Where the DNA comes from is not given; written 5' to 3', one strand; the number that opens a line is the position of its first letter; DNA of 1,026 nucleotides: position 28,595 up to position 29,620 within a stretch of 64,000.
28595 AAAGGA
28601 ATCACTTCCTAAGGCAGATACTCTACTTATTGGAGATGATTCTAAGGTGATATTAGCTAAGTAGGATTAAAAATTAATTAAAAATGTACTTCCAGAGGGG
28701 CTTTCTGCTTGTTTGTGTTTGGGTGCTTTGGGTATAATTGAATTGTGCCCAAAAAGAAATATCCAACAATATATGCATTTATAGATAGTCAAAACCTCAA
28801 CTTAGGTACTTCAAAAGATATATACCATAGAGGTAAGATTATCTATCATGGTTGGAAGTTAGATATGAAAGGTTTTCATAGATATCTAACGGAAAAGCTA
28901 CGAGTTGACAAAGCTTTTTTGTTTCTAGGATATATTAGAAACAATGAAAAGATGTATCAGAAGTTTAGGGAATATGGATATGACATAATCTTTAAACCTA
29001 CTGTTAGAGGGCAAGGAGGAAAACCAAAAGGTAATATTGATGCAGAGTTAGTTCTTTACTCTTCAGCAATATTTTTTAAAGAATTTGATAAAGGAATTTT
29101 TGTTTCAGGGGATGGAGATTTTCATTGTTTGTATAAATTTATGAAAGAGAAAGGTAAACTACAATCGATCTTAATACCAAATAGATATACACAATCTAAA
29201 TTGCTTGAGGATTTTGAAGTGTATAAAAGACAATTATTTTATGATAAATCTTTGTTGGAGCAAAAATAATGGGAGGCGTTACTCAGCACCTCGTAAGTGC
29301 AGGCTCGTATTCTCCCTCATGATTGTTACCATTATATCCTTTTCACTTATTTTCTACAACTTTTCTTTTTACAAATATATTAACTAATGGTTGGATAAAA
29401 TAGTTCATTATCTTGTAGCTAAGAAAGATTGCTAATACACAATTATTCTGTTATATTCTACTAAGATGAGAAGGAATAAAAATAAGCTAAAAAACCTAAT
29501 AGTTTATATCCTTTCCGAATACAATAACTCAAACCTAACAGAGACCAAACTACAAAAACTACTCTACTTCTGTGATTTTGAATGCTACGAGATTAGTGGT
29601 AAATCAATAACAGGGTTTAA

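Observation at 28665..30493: dTDP-rhamnose operon split by an NYN-nuclease gene and a Panacea (DUF4065) antitoxin-type gene with an overlapping candidate toxin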

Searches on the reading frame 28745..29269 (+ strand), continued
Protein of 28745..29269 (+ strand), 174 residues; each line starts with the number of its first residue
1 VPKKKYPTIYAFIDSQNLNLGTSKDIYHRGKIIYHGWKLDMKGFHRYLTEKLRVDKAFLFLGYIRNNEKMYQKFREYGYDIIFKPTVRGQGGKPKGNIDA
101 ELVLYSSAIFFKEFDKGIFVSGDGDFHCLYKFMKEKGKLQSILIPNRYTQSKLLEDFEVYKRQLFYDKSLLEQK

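Call 68: find_encoding_contigs(protein=P0045, flank=3000, max_places=2)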
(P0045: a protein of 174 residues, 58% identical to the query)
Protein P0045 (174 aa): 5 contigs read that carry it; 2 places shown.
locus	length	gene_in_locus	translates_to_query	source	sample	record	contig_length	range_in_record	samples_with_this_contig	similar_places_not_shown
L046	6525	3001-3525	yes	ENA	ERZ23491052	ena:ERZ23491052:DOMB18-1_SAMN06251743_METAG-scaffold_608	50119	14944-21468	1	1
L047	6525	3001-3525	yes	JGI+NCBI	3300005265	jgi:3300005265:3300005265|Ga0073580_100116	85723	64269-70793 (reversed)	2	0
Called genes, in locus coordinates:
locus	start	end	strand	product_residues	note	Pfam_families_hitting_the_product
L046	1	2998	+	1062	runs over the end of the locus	PF13091:PLDc_2, PF00270:DEAD (faint), PF04851:ResIII (faint), PF13401:AAA_22 (faint), PF00176:SNF2-rel_dom, PF00271:Helicase_C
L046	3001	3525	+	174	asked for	PF01936:NYN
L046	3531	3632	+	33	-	-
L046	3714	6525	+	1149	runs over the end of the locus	PF20473:MmeI_Mtase, PF07669:Eco57I, PF02384:N6_Mtase, PF12950:TaqI_C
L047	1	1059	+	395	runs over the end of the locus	PF09565:RE_NgoFVII (faint), PF13091:PLDc_2, PF04851:ResIII (faint)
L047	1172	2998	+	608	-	PF00271:Helicase_C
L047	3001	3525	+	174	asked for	PF01936:NYN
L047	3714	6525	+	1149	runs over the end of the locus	PF20473:MmeI_Mtase, PF07669:Eco57I, PF02384:N6_Mtase, PF12950:TaqI_C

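Call 73: find_related_loci(query=A5, collection=viral_contigs, flank=2500)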
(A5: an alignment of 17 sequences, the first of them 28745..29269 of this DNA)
Query A5 (174 aa) in viral_contigs; peptide patterns used: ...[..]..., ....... (x = any residue, [..] = any of these).
103 stretches matched a pattern; 2 encode a relative of the query (tblastn E <= 1e-3); 2 distinct loci.
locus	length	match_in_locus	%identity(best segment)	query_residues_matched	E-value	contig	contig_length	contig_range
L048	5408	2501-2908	45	10-157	2e-38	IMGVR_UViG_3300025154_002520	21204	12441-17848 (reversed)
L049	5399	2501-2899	44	10-153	2e-34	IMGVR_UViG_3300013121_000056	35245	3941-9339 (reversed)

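Call 94: search_protein_families(library=pfam, proteins=[L048:479-1870:-, L048:3280-5307:-, L048:2465-2962:+, L049:1324-2445:+, L049:3917-4591:-, L049:3140-3622:-], max_evalue=0.01)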
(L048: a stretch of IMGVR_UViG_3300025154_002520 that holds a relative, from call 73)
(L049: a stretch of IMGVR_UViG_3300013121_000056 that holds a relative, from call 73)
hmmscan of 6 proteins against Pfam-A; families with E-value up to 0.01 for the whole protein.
L048:479-1870:- (463 aa): 2 families
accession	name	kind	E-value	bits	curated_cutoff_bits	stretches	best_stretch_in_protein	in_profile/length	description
PF05136.18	Phage_portal_2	-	2.7e-59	201.6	32.9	1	39-355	9-354/354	Phage portal protein, lambda family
PF06381.16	Phage_portal_3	-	5e-05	22.6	33.8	1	306-368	253-315/357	Phage portal protein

L048:3280-5307:- (675 aa): 1 family
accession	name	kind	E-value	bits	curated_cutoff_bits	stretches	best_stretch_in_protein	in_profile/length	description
PF20454.4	GpA_nuclease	-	3e-13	50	22.5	1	379-648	55-289/294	Terminase large subunit gpA, endonuclease domain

L048:2465-2962:+ (165 aa): 1 family
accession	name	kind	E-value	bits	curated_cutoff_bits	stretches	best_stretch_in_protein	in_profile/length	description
PF01936.24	NYN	-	2.1e-12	48.2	24.2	1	15-141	5-131/145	NYN domain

L049:1324-2445:+ (373 aa): 1 family
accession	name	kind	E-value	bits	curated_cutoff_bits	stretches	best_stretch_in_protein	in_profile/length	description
PF10546.14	P63C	-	3.4e-33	114.6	26.1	1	207-298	1-93/93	P63C domain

L049:3917-4591:- (224 aa): 7 families
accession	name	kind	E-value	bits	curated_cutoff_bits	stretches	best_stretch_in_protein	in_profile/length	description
PF00717.28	Peptidase_S24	-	2.9e-21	75.8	23.3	1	101-219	1-116/116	Peptidase S24-like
PF01381.28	HTH_3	-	5.5e-12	46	23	1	11-66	1-55/55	Helix-turn-helix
PF13443.12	HTH_26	-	7e-08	33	22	1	17-67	8-58/63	Cro/C1-type HTH DNA-binding domain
PF12844.13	HTH_19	-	7.2e-08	32.7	30.2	1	9-72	2-64/64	Helix-turn-helix domain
PF13560.12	HTH_31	-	2.9e-07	31.1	27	1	16-65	11-60/64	Helix-turn-helix domain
PF13413.12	HTH_25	-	0.00085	19.5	24.6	0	12-65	3-61/62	Helix-turn-helix domain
PF08535.16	KorB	-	0.0083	16.5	22.3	0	18-40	2-24/89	KorB domain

L049:3140-3622:- (160 aa): 0 families

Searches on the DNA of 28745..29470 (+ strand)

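Call 47: search_rna_families(source=window, start=29200, end=29470, threshold=evalue, max_evalue=10, show_alignments=3)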
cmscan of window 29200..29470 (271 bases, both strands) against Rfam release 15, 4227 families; matches with E-value up to 10: 0.
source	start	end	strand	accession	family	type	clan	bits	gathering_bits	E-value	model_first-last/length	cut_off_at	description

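Call 76: search_rna_families(sources=[L043, L045, L046, L048, L049], threshold=evalue, max_evalue=1)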
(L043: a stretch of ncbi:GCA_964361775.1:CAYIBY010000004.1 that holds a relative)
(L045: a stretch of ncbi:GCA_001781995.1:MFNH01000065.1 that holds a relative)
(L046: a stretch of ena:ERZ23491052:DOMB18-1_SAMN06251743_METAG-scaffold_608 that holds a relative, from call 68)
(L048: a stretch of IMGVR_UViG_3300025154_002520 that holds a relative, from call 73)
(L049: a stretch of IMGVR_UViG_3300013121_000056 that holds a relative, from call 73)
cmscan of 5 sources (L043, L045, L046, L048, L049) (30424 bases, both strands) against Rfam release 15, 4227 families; matches with E-value up to 1: 1.
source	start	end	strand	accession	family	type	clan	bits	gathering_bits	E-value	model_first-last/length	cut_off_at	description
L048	2071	2142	-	RF00005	tRNA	Gene; tRNA;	CL00001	54.9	29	2.1e-09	1-71/71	no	tRNA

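Call 80: build_rna_model(alignment_id=A7, structure=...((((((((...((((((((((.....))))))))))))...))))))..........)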
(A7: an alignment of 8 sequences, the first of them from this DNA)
Model R1 built from alignment A7 (8 sequences, 60 columns); structure: as given.
model positions 59; base pairs 18; branch points 0; effective number of sequences 3.4; information 0.945 bits per position. Calibrated on 0.2 Mb of random sequence (short: E-values are rough).
structure used (alignment columns):
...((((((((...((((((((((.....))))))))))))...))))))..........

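Call 81: search_with_rna_model(model_id=R1, sources=[window, L001, L005, L009, L010, L015, L018, L019, L020, L021, L022, L025, L026, L027, L028, L029, L030, L032, L033, L034, L036, L038, L039, L043, L045, L046, L047, L048, L049], max_evalue=1, show_alignments=0)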
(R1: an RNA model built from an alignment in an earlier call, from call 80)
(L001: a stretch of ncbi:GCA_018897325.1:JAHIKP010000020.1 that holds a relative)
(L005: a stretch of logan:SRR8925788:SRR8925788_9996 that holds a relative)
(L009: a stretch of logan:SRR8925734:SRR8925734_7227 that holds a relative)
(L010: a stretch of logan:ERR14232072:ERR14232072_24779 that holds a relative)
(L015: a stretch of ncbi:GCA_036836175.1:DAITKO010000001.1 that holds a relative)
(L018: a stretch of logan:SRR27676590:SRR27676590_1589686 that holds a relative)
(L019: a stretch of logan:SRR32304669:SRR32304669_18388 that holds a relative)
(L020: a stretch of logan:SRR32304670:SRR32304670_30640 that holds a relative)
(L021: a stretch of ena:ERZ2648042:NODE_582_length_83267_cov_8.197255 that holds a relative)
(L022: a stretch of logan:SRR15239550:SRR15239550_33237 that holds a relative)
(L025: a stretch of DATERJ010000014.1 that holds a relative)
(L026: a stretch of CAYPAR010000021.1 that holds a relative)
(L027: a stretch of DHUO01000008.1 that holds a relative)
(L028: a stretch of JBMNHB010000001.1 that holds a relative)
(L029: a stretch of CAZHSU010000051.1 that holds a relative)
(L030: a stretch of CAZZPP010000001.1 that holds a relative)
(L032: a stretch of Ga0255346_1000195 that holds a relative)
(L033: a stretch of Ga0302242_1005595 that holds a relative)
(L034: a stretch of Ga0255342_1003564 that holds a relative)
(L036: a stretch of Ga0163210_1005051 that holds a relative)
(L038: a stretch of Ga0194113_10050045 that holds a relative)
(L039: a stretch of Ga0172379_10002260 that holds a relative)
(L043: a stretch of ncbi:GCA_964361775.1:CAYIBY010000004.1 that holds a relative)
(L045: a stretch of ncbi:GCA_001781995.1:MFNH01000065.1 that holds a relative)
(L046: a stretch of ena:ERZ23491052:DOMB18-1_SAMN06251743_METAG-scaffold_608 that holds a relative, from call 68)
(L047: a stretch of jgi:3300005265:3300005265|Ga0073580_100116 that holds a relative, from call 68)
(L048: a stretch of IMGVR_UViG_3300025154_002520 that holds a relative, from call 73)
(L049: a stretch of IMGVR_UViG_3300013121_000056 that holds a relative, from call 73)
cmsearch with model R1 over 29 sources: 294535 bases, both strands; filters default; matches with E-value up to 1: 22.
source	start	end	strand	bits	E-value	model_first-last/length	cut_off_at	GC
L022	6524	6582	+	83.7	1.4e-26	1-59/59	no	0.53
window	29268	29326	+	82.3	4.6e-26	1-59/59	no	0.51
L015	10524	10582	+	82.3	4.6e-26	1-59/59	no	0.51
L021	6545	6603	+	82.2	5.1e-26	1-59/59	no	0.56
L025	7793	7851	-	82.2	5.1e-26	1-59/59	no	0.56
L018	6539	6597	+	81.4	1e-25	1-59/59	no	0.51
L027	978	1036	+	81.4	1e-25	1-59/59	no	0.51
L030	5076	5134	+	81.3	1.1e-25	1-59/59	no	0.56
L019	6539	6597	+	81.1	1.3e-25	1-59/59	no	0.51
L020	6539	6597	+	81.1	1.3e-25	1-59/59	no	0.51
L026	1368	1426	+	79.9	3.6e-25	1-59/59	no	0.56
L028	6619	6677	+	79.9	3.6e-25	1-59/59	no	0.56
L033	1128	1186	+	79.9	3.6e-25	1-59/59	no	0.56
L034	2753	2811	+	79.9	3.6e-25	1-59/59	no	0.56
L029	2372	2430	+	79.7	3.9e-25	1-59/59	no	0.53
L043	3534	3592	+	75.8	1.1e-23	1-59/59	no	0.49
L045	3544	3602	+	74.6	2.8e-23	1-59/59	no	0.47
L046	3530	3587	+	70.3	9.8e-22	1-59/59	no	0.55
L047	3530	3587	+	70.3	9.8e-22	1-59/59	no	0.55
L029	2507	2566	+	70.2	1.1e-21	1-59/59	no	0.48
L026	6094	6152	+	38.2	3.8e-10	1-59/59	no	0.36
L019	1590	1619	+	12.1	0.97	1-59/59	no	0.23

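Call 91: search_with_rna_model(model_id=R1, sources=[L050, L051, L048, L049, L043], max_evalue=10, filters=off, show_alignments=4)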
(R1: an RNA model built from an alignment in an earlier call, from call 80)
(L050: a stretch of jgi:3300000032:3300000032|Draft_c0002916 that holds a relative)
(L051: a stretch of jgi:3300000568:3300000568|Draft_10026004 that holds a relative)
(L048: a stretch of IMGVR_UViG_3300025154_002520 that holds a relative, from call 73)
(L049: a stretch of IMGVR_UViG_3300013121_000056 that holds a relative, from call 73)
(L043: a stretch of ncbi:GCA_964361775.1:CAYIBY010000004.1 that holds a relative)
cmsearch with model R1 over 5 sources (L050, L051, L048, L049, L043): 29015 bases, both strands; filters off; matches with E-value up to 10: 14.
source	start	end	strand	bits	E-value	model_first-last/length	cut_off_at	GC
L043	3534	3592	+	75.8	1e-24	1-59/59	no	0.49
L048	2963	3019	+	9.7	0.69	1-59/59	no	0.49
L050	5768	5815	+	9.2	1.1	1-59/59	no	0.29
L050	4623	4665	-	8.6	1.7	1-59/59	no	0.21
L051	4623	4665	-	8.6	1.7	1-59/59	no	0.21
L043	3430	3463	-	8.1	2.6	1-59/59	no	0.41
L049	1610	1634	-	7.4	4.8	1-59/59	no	0.6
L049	3574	3646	+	7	6.8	1-59/59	no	0.27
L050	6046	6100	-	7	6.9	1-59/59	no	0.25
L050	5712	5733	-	7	7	1-59/59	no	0.14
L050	3614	3668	+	6.8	7.8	1-59/59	no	0.42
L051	3614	3668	+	6.8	7.8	1-59/59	no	0.42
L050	2958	2980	+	6.8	8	1-59/59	no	0.39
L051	2958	2980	+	6.8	8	1-59/59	no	0.39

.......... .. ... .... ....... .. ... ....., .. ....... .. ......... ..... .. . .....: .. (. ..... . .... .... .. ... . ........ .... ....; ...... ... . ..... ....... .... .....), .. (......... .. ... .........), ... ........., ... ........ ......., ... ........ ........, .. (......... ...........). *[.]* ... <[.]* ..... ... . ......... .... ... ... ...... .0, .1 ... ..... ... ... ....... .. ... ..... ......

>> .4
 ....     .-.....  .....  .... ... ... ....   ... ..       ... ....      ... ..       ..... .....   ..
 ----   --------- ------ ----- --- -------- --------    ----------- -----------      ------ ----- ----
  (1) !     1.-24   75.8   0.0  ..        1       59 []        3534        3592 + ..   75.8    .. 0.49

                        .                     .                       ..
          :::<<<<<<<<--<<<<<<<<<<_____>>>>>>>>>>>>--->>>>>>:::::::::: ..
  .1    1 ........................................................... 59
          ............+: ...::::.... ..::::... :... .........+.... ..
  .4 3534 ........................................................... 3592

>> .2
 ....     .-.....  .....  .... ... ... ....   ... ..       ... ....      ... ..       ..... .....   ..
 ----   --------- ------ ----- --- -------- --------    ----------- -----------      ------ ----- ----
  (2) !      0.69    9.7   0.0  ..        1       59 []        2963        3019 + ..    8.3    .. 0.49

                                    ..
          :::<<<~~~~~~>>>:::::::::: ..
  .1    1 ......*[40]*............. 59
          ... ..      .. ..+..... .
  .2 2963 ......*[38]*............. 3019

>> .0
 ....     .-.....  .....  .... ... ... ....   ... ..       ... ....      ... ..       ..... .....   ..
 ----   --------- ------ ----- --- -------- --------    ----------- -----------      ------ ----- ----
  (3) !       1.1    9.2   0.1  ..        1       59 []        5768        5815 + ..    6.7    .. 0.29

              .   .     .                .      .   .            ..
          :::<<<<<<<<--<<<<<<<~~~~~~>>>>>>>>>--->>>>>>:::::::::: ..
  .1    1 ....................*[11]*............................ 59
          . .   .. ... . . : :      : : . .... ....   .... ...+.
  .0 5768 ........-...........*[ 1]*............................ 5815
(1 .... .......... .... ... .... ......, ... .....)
